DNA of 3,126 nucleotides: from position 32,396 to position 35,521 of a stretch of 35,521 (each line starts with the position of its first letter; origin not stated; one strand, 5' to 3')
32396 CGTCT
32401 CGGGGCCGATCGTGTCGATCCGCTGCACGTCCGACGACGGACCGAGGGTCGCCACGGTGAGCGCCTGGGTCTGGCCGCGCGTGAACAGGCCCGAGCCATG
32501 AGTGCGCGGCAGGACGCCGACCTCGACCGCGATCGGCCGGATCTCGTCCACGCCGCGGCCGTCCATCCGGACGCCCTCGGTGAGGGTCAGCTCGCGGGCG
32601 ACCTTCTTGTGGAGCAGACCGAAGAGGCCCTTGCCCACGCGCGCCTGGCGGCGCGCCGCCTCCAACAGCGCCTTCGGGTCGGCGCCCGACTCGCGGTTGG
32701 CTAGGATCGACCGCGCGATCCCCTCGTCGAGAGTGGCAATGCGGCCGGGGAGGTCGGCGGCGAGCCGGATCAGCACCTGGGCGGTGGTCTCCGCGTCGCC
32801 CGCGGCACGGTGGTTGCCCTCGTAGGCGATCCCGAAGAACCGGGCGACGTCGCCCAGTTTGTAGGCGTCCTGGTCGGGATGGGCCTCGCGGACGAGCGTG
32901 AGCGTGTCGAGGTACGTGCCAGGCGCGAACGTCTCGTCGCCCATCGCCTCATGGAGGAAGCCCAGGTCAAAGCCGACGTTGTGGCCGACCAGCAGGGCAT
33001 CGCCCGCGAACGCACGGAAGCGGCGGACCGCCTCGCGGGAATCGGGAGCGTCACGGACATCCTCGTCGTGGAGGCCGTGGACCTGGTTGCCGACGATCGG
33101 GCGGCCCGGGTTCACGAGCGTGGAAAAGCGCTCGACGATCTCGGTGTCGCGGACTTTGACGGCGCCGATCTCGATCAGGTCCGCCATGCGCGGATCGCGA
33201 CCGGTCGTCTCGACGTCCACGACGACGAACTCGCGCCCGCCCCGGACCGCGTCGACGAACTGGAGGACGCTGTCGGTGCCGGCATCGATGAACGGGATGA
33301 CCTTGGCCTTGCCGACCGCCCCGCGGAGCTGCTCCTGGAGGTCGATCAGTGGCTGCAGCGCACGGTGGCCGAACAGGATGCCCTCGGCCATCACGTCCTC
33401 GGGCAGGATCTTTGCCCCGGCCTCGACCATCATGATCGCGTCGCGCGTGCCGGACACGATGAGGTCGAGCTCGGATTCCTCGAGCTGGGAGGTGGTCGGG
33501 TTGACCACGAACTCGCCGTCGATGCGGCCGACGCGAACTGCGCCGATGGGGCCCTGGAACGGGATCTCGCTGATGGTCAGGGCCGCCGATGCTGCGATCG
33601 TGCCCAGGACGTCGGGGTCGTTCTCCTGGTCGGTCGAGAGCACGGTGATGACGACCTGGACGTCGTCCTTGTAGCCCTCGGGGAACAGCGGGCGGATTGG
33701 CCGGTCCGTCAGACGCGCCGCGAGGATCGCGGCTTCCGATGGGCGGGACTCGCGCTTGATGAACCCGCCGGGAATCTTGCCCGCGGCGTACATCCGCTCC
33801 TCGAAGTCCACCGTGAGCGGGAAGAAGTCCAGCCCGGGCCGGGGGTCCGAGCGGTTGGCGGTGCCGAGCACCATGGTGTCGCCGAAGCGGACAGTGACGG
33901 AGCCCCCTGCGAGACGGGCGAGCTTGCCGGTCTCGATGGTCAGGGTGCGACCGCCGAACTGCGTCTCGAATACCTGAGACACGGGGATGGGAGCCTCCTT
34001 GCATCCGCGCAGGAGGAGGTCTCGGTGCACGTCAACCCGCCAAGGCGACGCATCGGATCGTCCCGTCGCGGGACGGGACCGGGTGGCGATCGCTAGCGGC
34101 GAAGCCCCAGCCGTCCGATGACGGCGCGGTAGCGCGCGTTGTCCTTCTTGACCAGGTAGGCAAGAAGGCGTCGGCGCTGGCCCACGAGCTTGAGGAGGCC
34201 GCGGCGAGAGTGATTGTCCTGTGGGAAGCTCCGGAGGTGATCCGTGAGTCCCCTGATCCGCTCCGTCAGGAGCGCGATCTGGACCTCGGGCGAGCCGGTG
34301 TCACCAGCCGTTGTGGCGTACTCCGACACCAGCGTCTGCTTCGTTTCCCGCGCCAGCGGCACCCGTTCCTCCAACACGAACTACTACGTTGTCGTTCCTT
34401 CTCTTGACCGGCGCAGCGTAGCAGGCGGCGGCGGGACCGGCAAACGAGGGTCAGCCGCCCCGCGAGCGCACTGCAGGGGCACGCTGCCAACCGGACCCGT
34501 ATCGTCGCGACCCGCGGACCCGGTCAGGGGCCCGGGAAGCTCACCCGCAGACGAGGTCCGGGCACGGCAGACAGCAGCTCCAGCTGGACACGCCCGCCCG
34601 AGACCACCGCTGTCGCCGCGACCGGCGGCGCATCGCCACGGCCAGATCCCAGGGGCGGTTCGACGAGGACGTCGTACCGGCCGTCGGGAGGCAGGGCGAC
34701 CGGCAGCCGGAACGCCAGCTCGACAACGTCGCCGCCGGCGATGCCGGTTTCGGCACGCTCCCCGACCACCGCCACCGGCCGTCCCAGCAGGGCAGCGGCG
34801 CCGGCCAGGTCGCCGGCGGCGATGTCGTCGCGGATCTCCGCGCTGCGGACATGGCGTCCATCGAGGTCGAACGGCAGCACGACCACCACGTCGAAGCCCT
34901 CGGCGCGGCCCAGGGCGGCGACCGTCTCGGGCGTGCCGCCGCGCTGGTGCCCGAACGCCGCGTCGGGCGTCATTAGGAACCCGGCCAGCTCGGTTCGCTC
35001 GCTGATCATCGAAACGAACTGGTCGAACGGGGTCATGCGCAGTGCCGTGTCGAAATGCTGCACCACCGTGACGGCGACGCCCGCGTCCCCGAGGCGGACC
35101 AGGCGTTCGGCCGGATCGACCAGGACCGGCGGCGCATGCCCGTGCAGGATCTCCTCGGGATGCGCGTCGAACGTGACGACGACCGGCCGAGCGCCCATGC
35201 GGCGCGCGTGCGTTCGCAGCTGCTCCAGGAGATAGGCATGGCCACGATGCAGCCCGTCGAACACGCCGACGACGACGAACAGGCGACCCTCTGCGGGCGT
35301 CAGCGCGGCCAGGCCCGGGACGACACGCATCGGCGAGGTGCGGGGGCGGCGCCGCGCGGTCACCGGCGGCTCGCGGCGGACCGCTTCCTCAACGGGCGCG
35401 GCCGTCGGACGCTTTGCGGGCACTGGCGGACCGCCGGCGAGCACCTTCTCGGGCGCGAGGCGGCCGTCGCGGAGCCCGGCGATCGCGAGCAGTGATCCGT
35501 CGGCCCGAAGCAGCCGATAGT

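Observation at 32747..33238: PNPase with an embedded DEDDh (DnaQ/RNase T-type) exonuclease domain: a phosphorolytic plus hydrolytic 3'-5' exonuclease in one polypeptide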

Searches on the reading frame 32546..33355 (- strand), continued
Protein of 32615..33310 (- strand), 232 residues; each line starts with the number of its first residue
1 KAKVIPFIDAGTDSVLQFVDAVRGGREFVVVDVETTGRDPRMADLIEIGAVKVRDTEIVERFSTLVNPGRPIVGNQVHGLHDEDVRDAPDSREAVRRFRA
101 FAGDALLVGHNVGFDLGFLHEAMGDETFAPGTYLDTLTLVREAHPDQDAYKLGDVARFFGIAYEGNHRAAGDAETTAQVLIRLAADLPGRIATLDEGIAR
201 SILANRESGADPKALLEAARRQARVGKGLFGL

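Call 55: fold_search(model_id=the predicted structure, library=pdb)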
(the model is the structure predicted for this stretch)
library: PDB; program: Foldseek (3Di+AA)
matches with E <= 10: 494; with E <= 0.001: 245
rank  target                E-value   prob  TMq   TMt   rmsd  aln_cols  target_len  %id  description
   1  8zef_A                8.1e-11  1.00  0.56  0.18   8.1       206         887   27  Crystal structure of Staphylococcus aureus DinG protein in complex with ssDNA and Ca2+ (released 2025-05-21)
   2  9ii8_A                1.3e-10  1.00  0.57  0.18   8.7       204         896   27  Crystal structure of Staphylococcus aureus DinG protein in complex with ssDNA (released 2025-06-25)
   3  9qrn_A                7.3e-10  1.00  0.54  0.14   2.8       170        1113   33  DNA polymerase without DNA or inhibitor (released 2025-09-24)
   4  2p1j_B                1.0e-09  1.00  0.46  0.71   9.7       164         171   36  Crystal structure of a polC-type DNA polymerase III exonuclease domain from Thermotoga maritima (released 2007-03-20)
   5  9qpc_A                1.7e-09  1.00  0.54  0.13   2.8       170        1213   33  DNA polymerase with inhibitor (released 2025-09-24)
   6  8h2f                  4.9e-09  1.00  0.51  0.78   2.4       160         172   28  Crystal structure of DnaQ domain in complex witn TMP of Streptococcus thermophilus strain DGCC 7710 (released 2023-09-13)
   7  2p1j_A                6.0e-09  1.00  0.47  0.75   9.6       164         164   36  Crystal structure of a polC-type DNA polymerase III exonuclease domain from Thermotoga maritima (released 2007-03-20)
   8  8h18                  1.3e-08  1.00  0.52  0.79   2.5       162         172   28  Crystal structure of DnaQ domain of Streptococcus thermophilus strain DGCC 7710 (released 2023-09-13)
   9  2ido_A                2.6e-08  1.00  0.52  0.79   2.7       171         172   27  Structure of the E. coli Pol III epsilon-Hot proofreading complex (released 2006-11-14)
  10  2ido_C                2.8e-08  1.00  0.51  0.76   3.1       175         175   27  Structure of the E. coli Pol III epsilon-Hot proofreading complex (released 2006-11-14)
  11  2gui                  3.4e-08  1.00  0.53  0.78   2.3       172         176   27  Structure and Function of Cyclized Versions of the Proofreading Exonuclease Subunit of E. coli DNA Polymerase III (released 2007-03-13)
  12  1j53                  5.4e-08  1.00  0.51  0.77   2.9       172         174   27  Structure of the N-terminal Exonuclease Domain of the Epsilon Subunit of E.coli DNA Polymerase III at pH 8.5 (released 2002-10-16)
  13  5fkv_D                6.6e-07  1.00  0.50  0.60   3.2       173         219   27  cryo-EM structure of the E. coli replicative DNA polymerase complex bound to DNA (DNA polymerase III alpha, beta, epsi (released 2015-11-25)
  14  8fyc_K                1.2e-06  1.00  0.47  0.73   3.1       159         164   29  Cryo-EM structure of Cas1:Cas2-DEDDh:half-site integration complex linear CRISPR repeat conformation (released 2023-05-03)
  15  4fzx_C                1.5e-06  1.00  0.48  0.76   8.3       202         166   23  Exonuclease X in complex with 3' overhanging duplex DNA (released 2013-07-03)
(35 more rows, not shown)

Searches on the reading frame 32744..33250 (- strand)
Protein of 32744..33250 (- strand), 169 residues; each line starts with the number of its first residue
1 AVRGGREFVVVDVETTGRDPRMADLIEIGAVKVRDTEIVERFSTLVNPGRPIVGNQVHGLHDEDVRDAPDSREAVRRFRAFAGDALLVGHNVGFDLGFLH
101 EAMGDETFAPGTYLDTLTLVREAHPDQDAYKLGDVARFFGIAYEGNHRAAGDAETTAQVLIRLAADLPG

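Call 30: search_solved_structures(query=window:32744-33250:-, max_evalue=1, show_alignments=2)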
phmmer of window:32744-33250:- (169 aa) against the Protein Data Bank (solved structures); distinct sequences matched with E-value up to 1: 23.
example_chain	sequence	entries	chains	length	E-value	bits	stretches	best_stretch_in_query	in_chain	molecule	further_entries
2p1j_A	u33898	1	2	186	4.5e-24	88.5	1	4-164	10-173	DNA polymerase III polC-type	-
9qpc_A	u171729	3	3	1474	3.5e-21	79.1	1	7-159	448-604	DNA polymerase III PolC-type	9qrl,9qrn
8zef_A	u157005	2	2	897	3.9e-18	69.2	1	6-161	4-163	3'-5' exonuclease DinG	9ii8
8fyc_K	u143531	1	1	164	5.3e-15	59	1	8-156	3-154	DEDDh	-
8fy9_A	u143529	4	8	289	2.3e-14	56.9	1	7-156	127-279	Cas2-DEDDh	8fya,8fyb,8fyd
8h18_A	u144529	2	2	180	9.4e-14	54.9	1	4-155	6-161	DnaQ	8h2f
1j53_A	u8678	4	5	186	1.7e-07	34.6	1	9-100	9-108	DNA polymerase III, epsilon chain | DNA polymerase III epsilon subunit | DNA POLYMERASE III SUBUNIT EPSILON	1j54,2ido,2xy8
2gui_A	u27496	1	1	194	1.9e-07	34.4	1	9-100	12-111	DNA polymerase III epsilon subunit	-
5fku_D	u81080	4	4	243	2.8e-07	33.9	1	9-100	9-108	DNA POLYMERASE III SUBUNIT EPSILON | DNA POLYMERASE III EPSILON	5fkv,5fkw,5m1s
9l8b_A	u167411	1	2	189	2.2e-06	30.9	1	4-155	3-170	exodeoxyribonuclease III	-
4fzx_C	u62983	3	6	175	3e-05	27.2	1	10-123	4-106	Exodeoxyribonuclease 10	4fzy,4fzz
2f96_A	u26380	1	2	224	0.00014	25.1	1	84-160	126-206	Ribonuclease T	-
7t2s_A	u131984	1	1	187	0.03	17.5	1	7-162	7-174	3'-5' exonuclease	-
4wbq_A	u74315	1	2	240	0.21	14.7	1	86-167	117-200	QDE-2-interacting protein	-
7tcd_A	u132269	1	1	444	0.4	13.8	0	130-165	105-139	D13 LOV2-DARPin fusion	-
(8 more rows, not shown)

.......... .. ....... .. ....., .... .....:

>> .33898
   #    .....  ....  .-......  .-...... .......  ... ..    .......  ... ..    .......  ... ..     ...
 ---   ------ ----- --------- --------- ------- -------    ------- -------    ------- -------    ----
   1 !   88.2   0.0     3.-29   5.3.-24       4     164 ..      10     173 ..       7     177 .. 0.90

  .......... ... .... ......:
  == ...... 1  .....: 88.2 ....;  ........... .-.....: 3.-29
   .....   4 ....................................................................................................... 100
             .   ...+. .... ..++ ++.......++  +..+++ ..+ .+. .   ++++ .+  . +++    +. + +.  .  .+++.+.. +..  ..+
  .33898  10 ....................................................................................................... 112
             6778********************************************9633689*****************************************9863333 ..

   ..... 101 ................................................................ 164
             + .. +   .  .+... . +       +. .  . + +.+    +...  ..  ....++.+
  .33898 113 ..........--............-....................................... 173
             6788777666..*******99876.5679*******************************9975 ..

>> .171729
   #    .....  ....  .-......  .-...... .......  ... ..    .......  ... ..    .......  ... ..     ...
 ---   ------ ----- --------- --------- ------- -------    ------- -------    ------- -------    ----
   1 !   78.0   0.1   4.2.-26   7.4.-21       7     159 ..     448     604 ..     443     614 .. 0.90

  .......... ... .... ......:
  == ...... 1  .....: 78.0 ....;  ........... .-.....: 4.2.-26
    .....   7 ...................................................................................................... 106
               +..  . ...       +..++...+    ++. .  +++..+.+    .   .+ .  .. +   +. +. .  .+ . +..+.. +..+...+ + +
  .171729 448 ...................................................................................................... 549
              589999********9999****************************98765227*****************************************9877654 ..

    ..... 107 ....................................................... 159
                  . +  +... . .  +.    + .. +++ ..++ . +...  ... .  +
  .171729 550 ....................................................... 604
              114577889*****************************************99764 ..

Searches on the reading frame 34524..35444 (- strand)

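Call 36: search_protein_families(library=pfam, proteins=[window:34524-35444:-], max_evalue=0.00001)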
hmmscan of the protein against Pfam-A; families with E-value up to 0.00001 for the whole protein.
window:34524-35444:- (306 aa): 1 family
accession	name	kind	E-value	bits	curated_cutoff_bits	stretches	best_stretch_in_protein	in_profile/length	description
PF06574.18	FAD_syn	-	1.6e-29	103.2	27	1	54-202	7-157/158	FAD synthetase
